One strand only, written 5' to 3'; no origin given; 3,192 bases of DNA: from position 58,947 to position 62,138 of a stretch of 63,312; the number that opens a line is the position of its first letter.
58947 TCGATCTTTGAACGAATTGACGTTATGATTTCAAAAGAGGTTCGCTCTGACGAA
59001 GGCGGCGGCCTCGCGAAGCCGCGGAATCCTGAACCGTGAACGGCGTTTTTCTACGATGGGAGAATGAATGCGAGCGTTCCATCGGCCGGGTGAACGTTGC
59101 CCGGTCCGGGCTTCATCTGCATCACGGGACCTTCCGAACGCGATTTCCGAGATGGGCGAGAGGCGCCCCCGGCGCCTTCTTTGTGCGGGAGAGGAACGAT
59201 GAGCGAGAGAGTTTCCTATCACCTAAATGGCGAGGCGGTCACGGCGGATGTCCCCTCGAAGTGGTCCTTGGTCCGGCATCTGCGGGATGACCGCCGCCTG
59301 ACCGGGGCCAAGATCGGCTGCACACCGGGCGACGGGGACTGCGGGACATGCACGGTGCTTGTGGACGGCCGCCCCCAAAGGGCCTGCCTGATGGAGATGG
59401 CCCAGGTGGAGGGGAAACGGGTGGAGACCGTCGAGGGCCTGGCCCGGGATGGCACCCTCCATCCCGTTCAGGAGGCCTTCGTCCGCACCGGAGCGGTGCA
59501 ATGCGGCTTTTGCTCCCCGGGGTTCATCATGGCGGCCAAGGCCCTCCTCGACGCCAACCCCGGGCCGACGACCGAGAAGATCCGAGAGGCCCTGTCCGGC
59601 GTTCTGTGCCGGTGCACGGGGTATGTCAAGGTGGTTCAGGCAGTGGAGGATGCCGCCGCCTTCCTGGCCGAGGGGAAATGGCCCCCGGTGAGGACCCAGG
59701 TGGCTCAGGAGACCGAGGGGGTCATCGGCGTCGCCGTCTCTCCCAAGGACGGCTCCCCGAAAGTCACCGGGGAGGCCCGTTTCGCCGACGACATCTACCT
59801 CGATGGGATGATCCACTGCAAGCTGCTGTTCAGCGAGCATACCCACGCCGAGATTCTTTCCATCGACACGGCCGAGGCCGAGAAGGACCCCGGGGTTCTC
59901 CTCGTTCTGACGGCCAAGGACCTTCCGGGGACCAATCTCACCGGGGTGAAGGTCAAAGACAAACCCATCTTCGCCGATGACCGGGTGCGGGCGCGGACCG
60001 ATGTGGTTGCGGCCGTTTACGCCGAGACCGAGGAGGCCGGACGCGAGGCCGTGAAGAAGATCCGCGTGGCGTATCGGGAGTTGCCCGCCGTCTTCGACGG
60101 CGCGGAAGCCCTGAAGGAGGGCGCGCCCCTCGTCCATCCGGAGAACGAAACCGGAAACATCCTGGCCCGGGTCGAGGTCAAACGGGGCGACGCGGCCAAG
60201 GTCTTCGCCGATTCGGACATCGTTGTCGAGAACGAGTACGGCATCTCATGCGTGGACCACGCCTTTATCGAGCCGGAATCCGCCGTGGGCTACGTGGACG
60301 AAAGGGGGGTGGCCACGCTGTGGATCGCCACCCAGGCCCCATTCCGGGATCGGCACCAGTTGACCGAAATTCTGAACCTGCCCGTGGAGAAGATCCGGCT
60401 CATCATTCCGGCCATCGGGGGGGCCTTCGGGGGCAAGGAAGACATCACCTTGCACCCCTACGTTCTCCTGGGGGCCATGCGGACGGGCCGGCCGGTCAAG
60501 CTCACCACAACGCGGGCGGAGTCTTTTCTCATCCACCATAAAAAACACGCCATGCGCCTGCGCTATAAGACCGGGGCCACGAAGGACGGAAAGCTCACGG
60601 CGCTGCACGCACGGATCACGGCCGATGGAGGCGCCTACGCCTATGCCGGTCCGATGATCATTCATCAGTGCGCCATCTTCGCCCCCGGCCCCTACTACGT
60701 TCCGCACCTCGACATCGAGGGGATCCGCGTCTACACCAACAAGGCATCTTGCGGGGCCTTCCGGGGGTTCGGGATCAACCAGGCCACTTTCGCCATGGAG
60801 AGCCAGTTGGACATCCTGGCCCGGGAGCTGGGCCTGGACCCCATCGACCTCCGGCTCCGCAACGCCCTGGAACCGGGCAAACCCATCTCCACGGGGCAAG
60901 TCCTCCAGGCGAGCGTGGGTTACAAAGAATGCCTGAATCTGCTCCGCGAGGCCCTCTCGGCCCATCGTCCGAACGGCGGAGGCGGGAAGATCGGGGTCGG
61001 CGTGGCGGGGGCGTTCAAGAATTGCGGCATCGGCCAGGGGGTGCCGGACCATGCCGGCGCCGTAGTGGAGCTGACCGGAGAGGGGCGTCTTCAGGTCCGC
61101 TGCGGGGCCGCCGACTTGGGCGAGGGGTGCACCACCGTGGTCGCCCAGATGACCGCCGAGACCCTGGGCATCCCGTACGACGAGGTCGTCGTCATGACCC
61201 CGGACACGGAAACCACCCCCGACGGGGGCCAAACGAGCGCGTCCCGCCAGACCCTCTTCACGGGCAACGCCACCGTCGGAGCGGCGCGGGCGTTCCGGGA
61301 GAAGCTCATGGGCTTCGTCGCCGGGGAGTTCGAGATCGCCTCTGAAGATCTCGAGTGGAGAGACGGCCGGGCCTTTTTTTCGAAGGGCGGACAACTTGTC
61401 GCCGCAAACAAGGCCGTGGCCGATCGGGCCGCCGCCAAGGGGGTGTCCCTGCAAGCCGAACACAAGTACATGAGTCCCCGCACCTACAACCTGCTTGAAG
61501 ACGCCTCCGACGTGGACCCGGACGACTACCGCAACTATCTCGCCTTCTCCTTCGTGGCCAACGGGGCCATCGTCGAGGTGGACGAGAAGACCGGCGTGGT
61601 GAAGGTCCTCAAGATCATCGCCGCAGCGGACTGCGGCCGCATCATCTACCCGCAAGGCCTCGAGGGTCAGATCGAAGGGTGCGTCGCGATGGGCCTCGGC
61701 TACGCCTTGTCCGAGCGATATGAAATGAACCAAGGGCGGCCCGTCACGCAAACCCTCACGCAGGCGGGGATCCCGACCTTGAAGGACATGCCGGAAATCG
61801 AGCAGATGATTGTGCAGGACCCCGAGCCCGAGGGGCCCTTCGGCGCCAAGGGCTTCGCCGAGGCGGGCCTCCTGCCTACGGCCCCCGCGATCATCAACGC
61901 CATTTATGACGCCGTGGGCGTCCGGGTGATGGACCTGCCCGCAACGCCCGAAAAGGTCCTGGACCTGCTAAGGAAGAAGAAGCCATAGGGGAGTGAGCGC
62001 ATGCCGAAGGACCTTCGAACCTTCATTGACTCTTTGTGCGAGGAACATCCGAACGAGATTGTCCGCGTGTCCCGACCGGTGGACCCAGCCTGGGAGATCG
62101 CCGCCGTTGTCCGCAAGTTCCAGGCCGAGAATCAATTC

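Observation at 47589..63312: Mosaic oxidative/decarboxylative gene island: candidate non-canonical (hetero)aromatic carboxylate catabolic pathway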

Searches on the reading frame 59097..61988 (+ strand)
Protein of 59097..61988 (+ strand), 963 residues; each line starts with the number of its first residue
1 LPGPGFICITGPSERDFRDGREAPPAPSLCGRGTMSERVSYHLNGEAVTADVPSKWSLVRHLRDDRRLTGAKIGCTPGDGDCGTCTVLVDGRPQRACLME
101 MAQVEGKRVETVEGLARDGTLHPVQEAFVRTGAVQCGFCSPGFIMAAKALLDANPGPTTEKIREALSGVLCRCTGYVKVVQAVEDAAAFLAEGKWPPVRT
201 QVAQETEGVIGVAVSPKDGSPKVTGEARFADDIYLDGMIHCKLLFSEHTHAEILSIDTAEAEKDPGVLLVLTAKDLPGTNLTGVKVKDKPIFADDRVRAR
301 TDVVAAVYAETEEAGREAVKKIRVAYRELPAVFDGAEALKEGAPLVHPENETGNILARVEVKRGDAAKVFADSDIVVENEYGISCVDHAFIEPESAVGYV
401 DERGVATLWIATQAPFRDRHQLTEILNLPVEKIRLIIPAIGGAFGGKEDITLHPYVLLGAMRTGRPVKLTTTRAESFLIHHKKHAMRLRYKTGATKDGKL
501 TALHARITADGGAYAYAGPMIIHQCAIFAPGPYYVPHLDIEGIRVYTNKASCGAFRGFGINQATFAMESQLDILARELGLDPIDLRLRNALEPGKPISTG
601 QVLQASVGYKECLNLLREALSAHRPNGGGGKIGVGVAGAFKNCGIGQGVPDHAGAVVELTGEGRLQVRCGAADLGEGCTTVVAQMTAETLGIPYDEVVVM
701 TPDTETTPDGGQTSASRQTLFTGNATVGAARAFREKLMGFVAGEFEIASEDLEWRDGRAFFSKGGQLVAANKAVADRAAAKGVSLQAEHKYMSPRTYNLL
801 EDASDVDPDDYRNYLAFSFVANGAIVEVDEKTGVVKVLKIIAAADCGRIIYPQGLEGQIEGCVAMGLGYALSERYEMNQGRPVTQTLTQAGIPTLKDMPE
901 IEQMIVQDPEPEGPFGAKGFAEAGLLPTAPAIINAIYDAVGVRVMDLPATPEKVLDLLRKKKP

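Call 4: search_protein_families(library=pfam, proteins=[window:59097-61988:+], max_evalue=0.001)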
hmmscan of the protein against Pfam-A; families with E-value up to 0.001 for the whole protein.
window:59097-61988:+ (963 aa): 7 families
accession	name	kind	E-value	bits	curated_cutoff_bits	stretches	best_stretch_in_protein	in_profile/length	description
PF02738.23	MoCoBD_1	-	1e-78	264.3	27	1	347-590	2-244/244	Molybdopterin cofactor-binding domain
PF20256.3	MoCoBD_2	-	2.2e-67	228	27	1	626-899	20-283/283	Molybdopterin cofactor-binding domain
PF01799.25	Fer2_2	-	5.4e-32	110.2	30.3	1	111-184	1-75/75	[2Fe-2S] binding domain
PF01315.27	Ald_Xan_dh_C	-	1.2e-26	93.6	31.3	1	224-330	1-110/110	Aldehyde oxidase and xanthine dehydrogenase, a/b hammerhead domain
PF15826.10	PUMA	-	4.1e-06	27.6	26.4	1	102-227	3-125/189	Bcl-2-binding component 3, p53 upregulated modulator of apoptosis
PF00111.32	Fer2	-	0.0005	20.4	21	0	42-96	2-55/77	2Fe-2S iron-sulfur cluster binding domain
PF13085.11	Fer2_3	-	0.00052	20.4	27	0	80-112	55-86/107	2Fe-2S iron-sulfur cluster binding domain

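Call 5: search_protein_families(library=ncbifam, proteins=[window:59097-61988:+], max_evalue=0.01)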
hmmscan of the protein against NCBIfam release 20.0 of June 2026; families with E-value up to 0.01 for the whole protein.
window:59097-61988:+ (963 aa): 20 families
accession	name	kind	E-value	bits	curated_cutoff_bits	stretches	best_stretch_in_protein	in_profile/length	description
TIGR03311.1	Se_dep_XDH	equivalog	3.8e-219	729.9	830.45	2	43-745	5-686/848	selenium-dependent xanthine dehydrogenase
TIGR03196.1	pucD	equivalog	5.3e-177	590.5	783.65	1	214-955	7-755/763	xanthine dehydrogenase subunit D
NF045668.1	pterin_aldehy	equivalog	3.6e-175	584.6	1100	1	42-958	6-904/905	molybdopterin-dependent aldehyde oxidoreductase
TIGR03194.1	4hydrxCoA_A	equivalog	2.5e-158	528.8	994.55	1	218-958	5-746/746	4-hydroxybenzoyl-CoA reductase subunit alpha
NF043082.1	XdhA_XDHase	equivalog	8.1e-149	497.1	780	1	210-961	1-755/758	xanthine dehydrogenase subunit XdhA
NF007426.0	PRK09970.1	equivalog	1.2e-139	466.7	916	1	209-959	5-756/761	xanthine dehydrogenase molybdenum-binding subunit XdhA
NF041018.1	glyceraldDH_alpha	equivalog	2.3e-112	376.8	790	1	212-955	5-741/741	glyceraldehyde dehydrogenase subunit alpha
TIGR03313.1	Se_sel_red_Mo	hypoth_equivalog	1.6e-111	373.6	1101.9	2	353-960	351-951/951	molybdopterin-dependent oxidoreductase Mo/Fe-S-binding subunit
TIGR02965.1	xanthine_xdhB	equivalog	5.4e-95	319.2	849.5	1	221-958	12-754/758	xanthine dehydrogenase molybdopterin binding subunit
NF040766.1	CODH_aero_grp5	exception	2.5e-91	307.1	950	1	209-957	4-784/785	aerobic carbon-monoxide dehydrogenase large subunit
TIGR02416.1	CO_dehy_Mo_lg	equivalog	1.2e-90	304.8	991.15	2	223-594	6-398/770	aerobic carbon-monoxide dehydrogenase large subunit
NF041671.1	peri_hyde_PaoC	equivalog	1.8e-84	284.5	1180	1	206-959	14-732/735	aldehyde oxidoreductase molybdenum-binding subunit PaoC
TIGR02969.1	mam_aldehyde_ox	subfamily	8.1e-79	265.4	1912.3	2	203-941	569-1280/1330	aldehyde oxidase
TIGR03193.1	4hydroxCoAred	equivalog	5.5e-48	162.6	257.8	1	42-187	5-148/148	4-hydroxybenzoyl-CoA reductase subunit gamma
NF043084.2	XdhC_XDHase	equivalog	5.8e-47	159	217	1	38-186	2-149/151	xanthine dehydrogenase subunit XdhC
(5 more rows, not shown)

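Call 7: find_encoding_contigs(protein=window:59097-61988:+, flank=10000, max_places=6)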
Protein window:59097-61988:+ (963 aa): no gene with exactly this product is on record in the collection.

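Call 10: find_encoding_contigs(protein=window:59199-61988:+, flank=10000, max_places=6)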
Protein window:59199-61988:+ (929 aa): no gene with exactly this product is on record in the collection.

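Call 16: search_solved_structures(query=window:59199-61988:+, max_evalue=1e-20)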
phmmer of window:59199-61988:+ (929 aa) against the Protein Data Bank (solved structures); distinct sequences matched with E-value up to 1e-20: 58.
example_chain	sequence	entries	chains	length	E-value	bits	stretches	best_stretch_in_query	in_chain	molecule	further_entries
1sij_A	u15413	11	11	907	2.1e-124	419.8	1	24-693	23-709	Aldehyde oxidoreductase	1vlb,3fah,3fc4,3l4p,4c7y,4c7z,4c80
1dgj_A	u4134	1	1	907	2.9e-115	389.6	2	17-703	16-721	ALDEHYDE OXIDOREDUCTASE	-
1rm6_A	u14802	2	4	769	1.9e-107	363.7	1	173-927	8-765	4-hydroxybenzoyl-CoA reductase alpha subunit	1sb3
3hrd_A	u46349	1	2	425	2e-89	304.1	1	182-584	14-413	Nicotinate dehydrogenase large molybdopterin subunit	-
1fo4_A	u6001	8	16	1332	1.6e-87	297.8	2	160-907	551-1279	XANTHINE DEHYDROGENASE | Xanthine dehydrogenase/oxidase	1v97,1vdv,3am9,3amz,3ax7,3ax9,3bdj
1n5x_A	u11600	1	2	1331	1.7e-87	297.8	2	160-907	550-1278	Xanthine Dehydrogenase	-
3una_A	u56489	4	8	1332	2.5e-87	297.2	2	170-907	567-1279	Xanthine dehydrogenase/oxidase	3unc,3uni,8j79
8uem_A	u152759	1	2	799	9.5e-87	295.2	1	188-925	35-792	Carbon monoxide dehydrogenase (Large chain), CoxL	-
2ckj_A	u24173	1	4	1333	2.4e-85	290.6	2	170-703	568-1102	XANTHINE OXIDOREDUCTASE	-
2e1q_A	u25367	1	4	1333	1.5e-84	288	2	170-703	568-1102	Xanthine dehydrogenase/oxidase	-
1wyg_A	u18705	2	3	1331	1.5e-84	288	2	157-704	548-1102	Xanthine dehydrogenase/oxidase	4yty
4yrw_A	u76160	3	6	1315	1.8e-84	287.7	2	157-704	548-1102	Xanthine dehydrogenase/oxidase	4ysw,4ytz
3an1_A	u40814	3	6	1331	1.9e-84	287.6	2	157-704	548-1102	Xanthine dehydrogenase/oxidase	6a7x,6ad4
2e3t_A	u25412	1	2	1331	1.9e-84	287.6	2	157-704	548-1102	Xanthine dehydrogenase/oxidase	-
6adj_A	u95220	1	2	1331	1.9e-84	287.6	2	157-704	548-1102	Xanthine dehydrogenase/oxidase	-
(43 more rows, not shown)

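Call 18: find_related_loci(query=window:59199-61988:+, collection=genome_contigs, flank=10000)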
Query window:59199-61988:+ (929 aa) in genome_contigs; peptide patterns used: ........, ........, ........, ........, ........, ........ (x = any residue, [..] = any of these).
145 stretches matched a pattern; 130 encode a relative of the query (tblastn E <= 1e-3); the best 80 are kept; 80 distinct loci.
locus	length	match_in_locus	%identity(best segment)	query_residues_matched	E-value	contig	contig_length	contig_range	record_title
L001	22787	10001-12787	96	1-929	0e+0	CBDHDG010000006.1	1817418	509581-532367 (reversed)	MAG: bacterium isolate 69b2227f-91d7-440d-8fa6-b459675921ba genome assembly, contig: contig_6, whole genome shotgun sequ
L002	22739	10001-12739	42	5-924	0e+0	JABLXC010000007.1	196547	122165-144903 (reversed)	MAG: Anaerolineae bacterium isolate Ch132 contig7, whole genome shotgun sequence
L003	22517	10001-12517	38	6-914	5e-173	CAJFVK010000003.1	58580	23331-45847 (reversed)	uncultured Oscillospiraceae bacterium isolate Chicken_20_mag_60 genome assembly, contig: MAGpy_11413_20_idba_bin_60_fasc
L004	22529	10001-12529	38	2-914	5e-173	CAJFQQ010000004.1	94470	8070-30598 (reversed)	uncultured Oscillospiraceae bacterium isolate Chicken_14_mag_163 genome assembly, contig: MAGpy_11413_14_idba_bin_163_fa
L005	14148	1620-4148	39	2-914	7e-173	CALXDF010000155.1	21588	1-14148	MAG: uncultured Oscillospiraceae bacterium isolate E0_RP0__bin191 genome assembly, contig: E0_RP0__k127_1026043, whole g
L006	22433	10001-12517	36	6-914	5e-171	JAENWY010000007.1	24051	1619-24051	MAG: Spirochaetaceae bacterium isolate 5_8_m_bin3 k141_329723_length_24051_cov_1424.0912, whole genome shotgun sequence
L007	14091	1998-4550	38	2-917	7e-171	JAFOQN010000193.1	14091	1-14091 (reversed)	MAG: Clostridia bacterium isolate RGIG707 Dairy_cattle_Omasum-2__c949286, whole genome shotgun sequence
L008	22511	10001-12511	38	7-914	8e-171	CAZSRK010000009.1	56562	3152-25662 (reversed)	MAG TPA_asm: uncultured Oscillospiraceae bacterium isolate SRP141132_co2_9 genome assembly, contig: NODE_152_length_5656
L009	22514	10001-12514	38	6-914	4e-170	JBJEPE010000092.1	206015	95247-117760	MAG: Acutalibacteraceae bacterium isolate PUUB39_bin.015 NODE_8_length_206015_cov_10.141989, whole genome shotgun sequen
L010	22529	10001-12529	38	1-914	3e-170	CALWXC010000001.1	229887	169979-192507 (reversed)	MAG: uncultured Oscillospiraceae bacterium isolate BRZ_KB__bin69 genome assembly, contig: BRZ_KB__NODE_14_length_229887_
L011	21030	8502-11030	38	1-914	5e-169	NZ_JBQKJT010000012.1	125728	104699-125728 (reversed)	Candidatus Avoscillospira sp. LCP25S3_F1 contig00012, whole genome shotgun sequence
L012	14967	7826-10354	38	1-914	1e-168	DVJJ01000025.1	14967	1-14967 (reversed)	MAG TPA_asm: Candidatus Avoscillospira avistercoris isolate ChiBcec16-1751 ChiBcec16__C34305_L14967_SRR6323486, whole ge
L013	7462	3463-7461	37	6-914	1e-168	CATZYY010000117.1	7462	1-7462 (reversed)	MAG TPA_asm: uncultured Oscillospiraceae bacterium isolate ERR9578317_bin.32_MetaWRAP_v1.3_MAG genome assembly, contig:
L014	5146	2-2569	36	9-914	7e-172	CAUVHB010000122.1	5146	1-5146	MAG TPA_asm: uncultured Treponema sp. isolate SRR23388470_bin.2_MetaWRAP_v1.3_MAG genome assembly, contig: ERZ21659810.4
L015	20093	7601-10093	36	6-903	9e-166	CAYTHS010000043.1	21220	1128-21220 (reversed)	MAG TPA_asm: uncultured Oscillospiraceae bacterium isolate SRP241341_co1_196 genome assembly, contig: NODE_2860_length_2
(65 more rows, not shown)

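Call 22: search_protein_families(library=pfam, proteins=[L001:14375-15268:+, L001:15691-16665:-, L001:16881-19238:+, L001:19132-19938:+, L001:19829-21958:+, L001:22134-22739:-, L001:2146-2877:-, L001:5433-6350:-, L001:6338-6751:-, L001:12803-14212:+], max_evalue=0.001)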
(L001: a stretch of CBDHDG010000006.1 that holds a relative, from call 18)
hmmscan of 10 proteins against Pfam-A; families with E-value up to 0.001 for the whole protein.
L001:14375-15268:+ (297 aa): 1 family
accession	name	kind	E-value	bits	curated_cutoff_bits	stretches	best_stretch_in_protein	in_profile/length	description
PF00795.27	CN_hydrolase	-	1.1e-48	166.3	23.2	1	9-276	4-255/256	Carbon-nitrogen hydrolase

L001:15691-16665:- (324 aa): 2 families
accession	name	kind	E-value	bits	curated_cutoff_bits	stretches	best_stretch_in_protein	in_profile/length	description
PF00355.32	Rieske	-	1.1e-18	67.3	20.3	1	17-96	2-83/88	Rieske [2Fe-2S] domain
PF19112.6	VanA_C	-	3.8e-15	57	23.5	1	151-319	1-189/193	Vanillate O-demethylase oxygenase C-terminal domain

L001:16881-19238:+ (785 aa): 3 families
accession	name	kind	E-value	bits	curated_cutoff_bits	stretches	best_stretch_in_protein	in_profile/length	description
PF20256.3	MoCoBD_2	-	5.4e-78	262.8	27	1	446-716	21-283/283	Molybdopterin cofactor-binding domain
PF02738.23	MoCoBD_1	-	6.6e-77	258.3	27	1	172-409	7-243/244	Molybdopterin cofactor-binding domain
PF01315.27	Ald_Xan_dh_C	-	1.5e-23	83.6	31.3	1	31-136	1-110/110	Aldehyde oxidase and xanthine dehydrogenase, a/b hammerhead domain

L001:19132-19938:+ (268 aa): 1 family
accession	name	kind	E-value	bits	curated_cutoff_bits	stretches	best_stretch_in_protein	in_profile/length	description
PF00857.26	Isochorismatase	-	6.7e-42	144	27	1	62-251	1-174/175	Isochorismatase domain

L001:19829-21958:+ (709 aa): 2 families
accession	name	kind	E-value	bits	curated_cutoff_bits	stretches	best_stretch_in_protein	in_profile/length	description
PF02129.25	Peptidase_S15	-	8.9e-43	147.3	23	1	150-436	1-262/262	X-Pro dipeptidyl-peptidase (S15 family)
PF08530.16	PepX_C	-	8.5e-41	140.7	22.5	1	457-697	1-215/217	X-Pro dipeptidyl-peptidase C-terminal non-catalytic domain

L001:22134-22739:- (201 aa): 1 family
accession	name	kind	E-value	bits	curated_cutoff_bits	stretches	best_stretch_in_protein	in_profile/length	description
PF00557.29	Peptidase_M24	-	2.8e-36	125.7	23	1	3-186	20-208/208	Metallopeptidase family M24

L001:2146-2877:- (243 aa): 1 family
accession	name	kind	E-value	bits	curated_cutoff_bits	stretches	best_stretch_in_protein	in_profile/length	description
PF09084.16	NMT1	-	3.6e-21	76.5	20.5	1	3-165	55-216/216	NMT1/THI5 like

L001:5433-6350:- (305 aa): 3 families
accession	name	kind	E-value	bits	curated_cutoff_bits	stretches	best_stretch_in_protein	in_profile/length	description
PF13276.12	HTH_21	-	3.1e-11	43.8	28.1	1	62-114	5-57/60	HTH-like domain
PF00665.32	rve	-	2.7e-07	31.2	32.6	1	131-231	2-97/102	Integrase core domain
PF13683.12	rve_3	-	6.4e-06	26.3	26.5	1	229-290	6-67/67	Integrase core domain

L001:6338-6751:- (137 aa): 4 families
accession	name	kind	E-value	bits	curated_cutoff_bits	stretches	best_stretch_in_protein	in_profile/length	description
PF01527.26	HTH_Tnp_1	-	1.2e-09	38.7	24.1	1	37-106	3-73/75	Transposase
PF13518.12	HTH_28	-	6.5e-08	33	25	1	45-92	1-48/52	Helix-turn-helix domain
PF13384.12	HTH_23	-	7.4e-05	22.9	24.6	1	45-89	6-50/50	Homeodomain-like domain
PF13551.12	HTH_29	-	0.0009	19.7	28.1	1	47-95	2-51/64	Winged helix-turn helix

L001:12803-14212:+ (469 aa): 3 families
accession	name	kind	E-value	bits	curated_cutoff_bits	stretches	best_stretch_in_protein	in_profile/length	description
PF01977.22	UbiD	-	2.2e-58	197.3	23.3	1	101-291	6-199/206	3-octaprenyl-4-hydroxybenzoate carboxy-lyase Rift-related domain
PF20696.2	UbiD_C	-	9.1e-30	103.7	24.2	1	302-431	2-127/127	3-octaprenyl-4-hydroxybenzoate carboxy-lyase C-terminal domain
PF20695.2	UbiD_N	-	7.6e-18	64.8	24.3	1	15-90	5-77/78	3-octaprenyl-4-hydroxybenzoate carboxy-lyase N-terminal domain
